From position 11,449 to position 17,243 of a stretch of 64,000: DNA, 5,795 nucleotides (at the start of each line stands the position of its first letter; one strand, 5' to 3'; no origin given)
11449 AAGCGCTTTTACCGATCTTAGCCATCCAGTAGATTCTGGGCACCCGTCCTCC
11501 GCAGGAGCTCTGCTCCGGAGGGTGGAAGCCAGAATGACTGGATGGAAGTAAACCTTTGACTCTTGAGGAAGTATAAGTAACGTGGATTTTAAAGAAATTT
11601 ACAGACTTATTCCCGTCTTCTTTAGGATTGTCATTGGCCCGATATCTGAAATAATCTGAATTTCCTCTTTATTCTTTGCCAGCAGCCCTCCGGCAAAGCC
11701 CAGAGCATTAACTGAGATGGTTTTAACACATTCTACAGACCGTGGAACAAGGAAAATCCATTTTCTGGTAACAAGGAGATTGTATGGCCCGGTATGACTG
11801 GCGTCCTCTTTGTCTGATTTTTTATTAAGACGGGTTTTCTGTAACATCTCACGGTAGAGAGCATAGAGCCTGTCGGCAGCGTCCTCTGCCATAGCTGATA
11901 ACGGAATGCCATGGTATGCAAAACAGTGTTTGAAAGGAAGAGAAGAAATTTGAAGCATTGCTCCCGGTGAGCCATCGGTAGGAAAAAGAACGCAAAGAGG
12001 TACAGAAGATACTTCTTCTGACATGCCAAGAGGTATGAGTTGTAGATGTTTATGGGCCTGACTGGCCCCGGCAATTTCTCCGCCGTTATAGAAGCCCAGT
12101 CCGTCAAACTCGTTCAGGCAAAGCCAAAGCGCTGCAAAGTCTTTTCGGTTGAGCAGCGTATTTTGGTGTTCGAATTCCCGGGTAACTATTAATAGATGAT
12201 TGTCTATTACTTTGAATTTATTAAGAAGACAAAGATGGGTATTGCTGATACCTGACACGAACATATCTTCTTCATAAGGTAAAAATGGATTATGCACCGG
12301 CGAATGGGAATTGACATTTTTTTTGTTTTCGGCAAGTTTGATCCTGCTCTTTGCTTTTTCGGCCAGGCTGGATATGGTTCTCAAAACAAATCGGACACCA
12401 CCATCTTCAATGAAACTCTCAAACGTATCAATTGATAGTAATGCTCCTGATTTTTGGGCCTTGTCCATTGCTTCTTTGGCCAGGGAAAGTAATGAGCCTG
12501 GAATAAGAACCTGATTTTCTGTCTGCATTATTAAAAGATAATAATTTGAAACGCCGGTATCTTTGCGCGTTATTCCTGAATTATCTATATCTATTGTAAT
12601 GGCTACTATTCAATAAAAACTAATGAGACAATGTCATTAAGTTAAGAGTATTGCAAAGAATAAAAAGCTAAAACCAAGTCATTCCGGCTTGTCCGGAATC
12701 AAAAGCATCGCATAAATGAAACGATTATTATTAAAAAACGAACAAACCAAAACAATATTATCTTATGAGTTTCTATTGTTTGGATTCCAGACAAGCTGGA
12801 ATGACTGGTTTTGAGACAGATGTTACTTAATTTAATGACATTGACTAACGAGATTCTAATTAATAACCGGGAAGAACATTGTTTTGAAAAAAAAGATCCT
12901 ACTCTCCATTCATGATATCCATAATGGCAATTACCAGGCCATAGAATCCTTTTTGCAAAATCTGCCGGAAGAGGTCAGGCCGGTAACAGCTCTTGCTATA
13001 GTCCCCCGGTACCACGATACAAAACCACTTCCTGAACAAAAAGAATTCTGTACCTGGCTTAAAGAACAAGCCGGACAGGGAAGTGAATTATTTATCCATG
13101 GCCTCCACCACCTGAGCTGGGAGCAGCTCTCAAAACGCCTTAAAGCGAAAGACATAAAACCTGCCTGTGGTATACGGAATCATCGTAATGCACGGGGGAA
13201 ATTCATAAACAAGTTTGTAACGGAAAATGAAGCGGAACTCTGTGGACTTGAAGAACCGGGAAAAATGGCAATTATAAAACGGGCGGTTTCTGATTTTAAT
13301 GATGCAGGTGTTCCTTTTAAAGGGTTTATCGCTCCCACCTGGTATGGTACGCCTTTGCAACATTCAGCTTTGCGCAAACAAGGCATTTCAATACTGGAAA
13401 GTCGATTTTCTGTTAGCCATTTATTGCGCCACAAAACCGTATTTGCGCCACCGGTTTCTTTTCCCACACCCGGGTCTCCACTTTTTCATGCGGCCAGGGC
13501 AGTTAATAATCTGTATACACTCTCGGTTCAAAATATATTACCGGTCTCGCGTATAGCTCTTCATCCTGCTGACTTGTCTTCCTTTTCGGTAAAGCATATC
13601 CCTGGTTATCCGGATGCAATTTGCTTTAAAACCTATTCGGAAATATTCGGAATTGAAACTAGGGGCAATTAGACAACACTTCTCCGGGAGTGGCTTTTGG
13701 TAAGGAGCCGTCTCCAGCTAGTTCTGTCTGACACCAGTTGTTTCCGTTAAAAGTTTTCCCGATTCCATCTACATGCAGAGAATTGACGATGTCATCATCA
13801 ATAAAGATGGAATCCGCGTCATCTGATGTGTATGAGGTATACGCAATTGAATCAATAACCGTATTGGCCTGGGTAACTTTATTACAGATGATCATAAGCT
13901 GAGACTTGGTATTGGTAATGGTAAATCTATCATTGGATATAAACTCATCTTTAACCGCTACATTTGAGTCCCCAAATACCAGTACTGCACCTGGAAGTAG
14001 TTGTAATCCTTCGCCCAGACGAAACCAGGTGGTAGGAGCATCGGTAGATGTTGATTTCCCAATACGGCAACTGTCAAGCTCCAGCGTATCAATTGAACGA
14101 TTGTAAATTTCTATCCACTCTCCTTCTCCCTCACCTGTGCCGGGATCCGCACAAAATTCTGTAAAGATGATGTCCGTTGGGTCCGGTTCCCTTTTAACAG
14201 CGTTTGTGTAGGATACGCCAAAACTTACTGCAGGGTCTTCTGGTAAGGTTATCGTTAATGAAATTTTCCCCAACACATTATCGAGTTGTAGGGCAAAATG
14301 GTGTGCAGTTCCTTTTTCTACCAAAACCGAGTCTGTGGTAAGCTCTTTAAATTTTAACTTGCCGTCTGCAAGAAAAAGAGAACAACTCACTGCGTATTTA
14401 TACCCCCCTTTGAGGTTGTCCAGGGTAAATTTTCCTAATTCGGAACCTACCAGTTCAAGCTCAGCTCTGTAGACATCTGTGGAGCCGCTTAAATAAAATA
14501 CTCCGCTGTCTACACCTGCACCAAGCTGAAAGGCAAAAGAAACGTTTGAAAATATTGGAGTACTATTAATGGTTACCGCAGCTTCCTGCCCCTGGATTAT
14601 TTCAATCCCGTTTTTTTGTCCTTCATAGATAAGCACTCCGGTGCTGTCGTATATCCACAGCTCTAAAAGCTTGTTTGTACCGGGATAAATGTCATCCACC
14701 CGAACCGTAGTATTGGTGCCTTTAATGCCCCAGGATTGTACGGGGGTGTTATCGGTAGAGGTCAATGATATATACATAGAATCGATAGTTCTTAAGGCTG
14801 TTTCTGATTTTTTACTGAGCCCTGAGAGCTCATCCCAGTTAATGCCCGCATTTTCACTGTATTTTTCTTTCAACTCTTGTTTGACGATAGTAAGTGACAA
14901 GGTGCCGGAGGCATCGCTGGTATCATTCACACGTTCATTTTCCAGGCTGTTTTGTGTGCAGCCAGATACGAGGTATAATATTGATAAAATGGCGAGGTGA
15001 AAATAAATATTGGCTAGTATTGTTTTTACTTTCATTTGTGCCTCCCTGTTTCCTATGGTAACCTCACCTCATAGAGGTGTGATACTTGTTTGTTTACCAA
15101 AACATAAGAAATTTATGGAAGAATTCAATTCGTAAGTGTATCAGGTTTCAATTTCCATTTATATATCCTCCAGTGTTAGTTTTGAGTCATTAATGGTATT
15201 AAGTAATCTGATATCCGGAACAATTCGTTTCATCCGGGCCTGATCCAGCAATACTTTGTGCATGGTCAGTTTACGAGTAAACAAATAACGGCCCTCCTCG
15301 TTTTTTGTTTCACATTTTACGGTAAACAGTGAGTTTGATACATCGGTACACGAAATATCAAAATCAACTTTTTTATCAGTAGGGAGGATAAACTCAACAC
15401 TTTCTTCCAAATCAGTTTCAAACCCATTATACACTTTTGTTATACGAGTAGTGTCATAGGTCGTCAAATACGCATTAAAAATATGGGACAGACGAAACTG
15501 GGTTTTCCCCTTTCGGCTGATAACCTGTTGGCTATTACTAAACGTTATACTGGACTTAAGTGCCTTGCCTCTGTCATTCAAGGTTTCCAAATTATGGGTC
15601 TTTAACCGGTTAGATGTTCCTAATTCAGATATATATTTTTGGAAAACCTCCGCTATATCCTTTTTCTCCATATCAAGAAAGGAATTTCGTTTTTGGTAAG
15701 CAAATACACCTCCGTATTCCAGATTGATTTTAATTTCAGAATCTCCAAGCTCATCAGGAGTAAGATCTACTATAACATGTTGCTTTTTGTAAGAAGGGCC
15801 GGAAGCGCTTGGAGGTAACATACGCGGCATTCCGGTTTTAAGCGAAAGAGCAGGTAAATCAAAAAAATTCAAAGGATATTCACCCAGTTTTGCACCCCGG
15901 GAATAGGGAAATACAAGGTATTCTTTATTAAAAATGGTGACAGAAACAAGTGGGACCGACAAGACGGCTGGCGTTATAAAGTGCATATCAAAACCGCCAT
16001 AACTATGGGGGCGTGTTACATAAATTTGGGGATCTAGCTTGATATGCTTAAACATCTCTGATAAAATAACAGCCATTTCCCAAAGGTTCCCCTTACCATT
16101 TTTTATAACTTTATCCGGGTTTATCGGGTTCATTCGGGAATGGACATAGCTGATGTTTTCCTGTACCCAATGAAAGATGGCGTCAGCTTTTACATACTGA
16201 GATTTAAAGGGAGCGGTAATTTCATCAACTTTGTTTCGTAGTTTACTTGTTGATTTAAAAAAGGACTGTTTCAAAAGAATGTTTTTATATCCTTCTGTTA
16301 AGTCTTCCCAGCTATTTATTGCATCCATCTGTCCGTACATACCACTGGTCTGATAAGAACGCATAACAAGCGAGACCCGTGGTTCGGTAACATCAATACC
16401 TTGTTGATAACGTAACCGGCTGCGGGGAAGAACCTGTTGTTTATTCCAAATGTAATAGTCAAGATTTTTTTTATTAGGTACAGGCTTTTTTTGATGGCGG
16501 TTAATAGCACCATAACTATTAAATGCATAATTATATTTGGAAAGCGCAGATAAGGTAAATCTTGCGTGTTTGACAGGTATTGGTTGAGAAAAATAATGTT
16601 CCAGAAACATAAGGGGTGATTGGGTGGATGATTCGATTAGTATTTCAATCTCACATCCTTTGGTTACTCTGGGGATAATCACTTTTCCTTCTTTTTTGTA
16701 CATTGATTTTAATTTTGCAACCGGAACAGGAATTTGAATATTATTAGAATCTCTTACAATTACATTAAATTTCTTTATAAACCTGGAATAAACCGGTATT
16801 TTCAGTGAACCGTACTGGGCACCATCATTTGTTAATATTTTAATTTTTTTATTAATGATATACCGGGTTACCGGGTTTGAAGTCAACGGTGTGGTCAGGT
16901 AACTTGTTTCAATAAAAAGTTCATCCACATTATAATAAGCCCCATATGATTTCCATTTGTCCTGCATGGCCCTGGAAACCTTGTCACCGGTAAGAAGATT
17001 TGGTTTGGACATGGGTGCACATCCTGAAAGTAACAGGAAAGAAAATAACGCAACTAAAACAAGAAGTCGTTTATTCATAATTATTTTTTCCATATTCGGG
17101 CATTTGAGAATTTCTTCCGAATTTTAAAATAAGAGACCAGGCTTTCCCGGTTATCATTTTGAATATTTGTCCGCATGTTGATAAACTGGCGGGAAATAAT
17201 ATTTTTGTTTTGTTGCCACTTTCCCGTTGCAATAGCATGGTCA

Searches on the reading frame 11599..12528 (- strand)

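Call 9: search_protein_families(library=pfam, proteins=[window:11599-12528:-], max_evalue=0.001)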
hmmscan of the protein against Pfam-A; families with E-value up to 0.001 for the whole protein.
window:11599-12528:- (309 aa): 3 families
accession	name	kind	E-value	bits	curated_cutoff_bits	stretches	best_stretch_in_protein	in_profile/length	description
PF19327.4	Ap4A_phos_N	-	2.5e-68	229.5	23.1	1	5-182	3-175/177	Ap4A phosphorylase N-terminal domain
PF09830.14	ATP_transf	-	3.7e-24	85.4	23.5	1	196-307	2-94/95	ATP adenylyltransferase C-terminal domain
PF16269.10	DUF4922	-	0.00042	20.7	23.6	1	95-164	77-144/146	Domain of unknown function (DUF4922)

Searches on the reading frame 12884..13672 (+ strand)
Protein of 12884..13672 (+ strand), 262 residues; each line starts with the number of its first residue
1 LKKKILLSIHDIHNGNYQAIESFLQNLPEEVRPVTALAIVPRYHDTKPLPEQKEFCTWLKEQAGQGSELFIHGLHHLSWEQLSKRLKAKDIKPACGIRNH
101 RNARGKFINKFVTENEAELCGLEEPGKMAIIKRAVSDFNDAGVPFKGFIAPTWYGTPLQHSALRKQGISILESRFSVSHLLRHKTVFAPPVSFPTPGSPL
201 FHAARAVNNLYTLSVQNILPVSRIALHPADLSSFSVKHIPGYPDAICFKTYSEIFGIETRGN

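Call 9: search_protein_families(library=pfam, proteins=[window:12884-13672:+], max_evalue=0.001)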
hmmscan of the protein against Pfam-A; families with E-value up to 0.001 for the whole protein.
window:12884-13672:+ (262 aa): 1 family
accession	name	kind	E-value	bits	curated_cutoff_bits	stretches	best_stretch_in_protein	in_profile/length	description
PF10096.14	DUF2334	-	7.5e-18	65.3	26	1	4-193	1-166/203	Uncharacterized protein conserved in bacteria (DUF2334)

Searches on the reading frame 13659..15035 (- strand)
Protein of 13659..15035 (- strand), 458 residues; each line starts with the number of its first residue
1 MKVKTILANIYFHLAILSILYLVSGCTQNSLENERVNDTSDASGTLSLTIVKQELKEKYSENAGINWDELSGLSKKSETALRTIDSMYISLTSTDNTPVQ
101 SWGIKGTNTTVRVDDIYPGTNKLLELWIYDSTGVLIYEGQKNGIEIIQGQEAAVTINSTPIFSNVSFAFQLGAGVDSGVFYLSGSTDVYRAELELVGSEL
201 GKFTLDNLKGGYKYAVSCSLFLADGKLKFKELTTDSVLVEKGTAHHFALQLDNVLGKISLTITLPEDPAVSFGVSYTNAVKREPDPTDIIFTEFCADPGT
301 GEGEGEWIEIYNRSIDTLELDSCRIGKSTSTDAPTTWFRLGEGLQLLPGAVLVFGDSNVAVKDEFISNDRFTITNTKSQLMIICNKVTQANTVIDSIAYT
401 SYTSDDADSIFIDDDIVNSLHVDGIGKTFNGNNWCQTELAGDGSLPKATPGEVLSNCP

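Call 3: search_protein_families(library=pfam, proteins=[window:13659-15035:-], max_evalue=0.01)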
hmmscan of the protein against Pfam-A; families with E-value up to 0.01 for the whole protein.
window:13659-15035:- (458 aa): 1 family
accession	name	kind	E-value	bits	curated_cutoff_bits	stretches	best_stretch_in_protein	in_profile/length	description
PF00932.25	LTD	-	1.6e-07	32.1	34.3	1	285-400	4-108/109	Lamin Tail Domain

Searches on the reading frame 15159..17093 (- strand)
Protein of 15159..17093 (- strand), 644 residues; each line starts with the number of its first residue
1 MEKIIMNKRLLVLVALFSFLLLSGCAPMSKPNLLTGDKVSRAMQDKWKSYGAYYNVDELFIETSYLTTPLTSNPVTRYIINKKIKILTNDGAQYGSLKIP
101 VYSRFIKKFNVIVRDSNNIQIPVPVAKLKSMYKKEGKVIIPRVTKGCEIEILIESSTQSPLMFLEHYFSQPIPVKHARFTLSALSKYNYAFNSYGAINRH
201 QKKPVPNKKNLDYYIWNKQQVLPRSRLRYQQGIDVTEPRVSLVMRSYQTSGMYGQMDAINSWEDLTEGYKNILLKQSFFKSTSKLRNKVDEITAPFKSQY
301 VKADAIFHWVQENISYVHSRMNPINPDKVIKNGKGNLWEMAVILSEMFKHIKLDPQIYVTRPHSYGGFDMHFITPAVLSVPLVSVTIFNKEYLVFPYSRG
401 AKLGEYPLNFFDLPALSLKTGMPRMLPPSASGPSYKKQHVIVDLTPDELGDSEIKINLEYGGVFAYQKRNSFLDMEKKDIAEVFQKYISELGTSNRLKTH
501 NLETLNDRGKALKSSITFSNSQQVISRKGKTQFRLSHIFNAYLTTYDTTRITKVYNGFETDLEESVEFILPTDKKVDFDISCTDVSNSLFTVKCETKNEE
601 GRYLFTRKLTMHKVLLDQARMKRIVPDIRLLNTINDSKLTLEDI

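Call 3: search_protein_families(library=pfam, proteins=[window:15159-17093:-], max_evalue=0.01)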
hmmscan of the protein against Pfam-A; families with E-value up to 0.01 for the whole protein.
window:15159-17093:- (644 aa): 2 families
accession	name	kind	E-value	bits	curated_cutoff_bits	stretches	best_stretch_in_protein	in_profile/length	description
PF12969.12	DUF3857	-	1.6e-05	25.4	24.6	1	79-222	8-167/170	Domain of Unknown Function with PDB structure (DUF3857)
PF01841.26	Transglut_core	-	3e-05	24.7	23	1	289-351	4-68/108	Transglutaminase-like superfamily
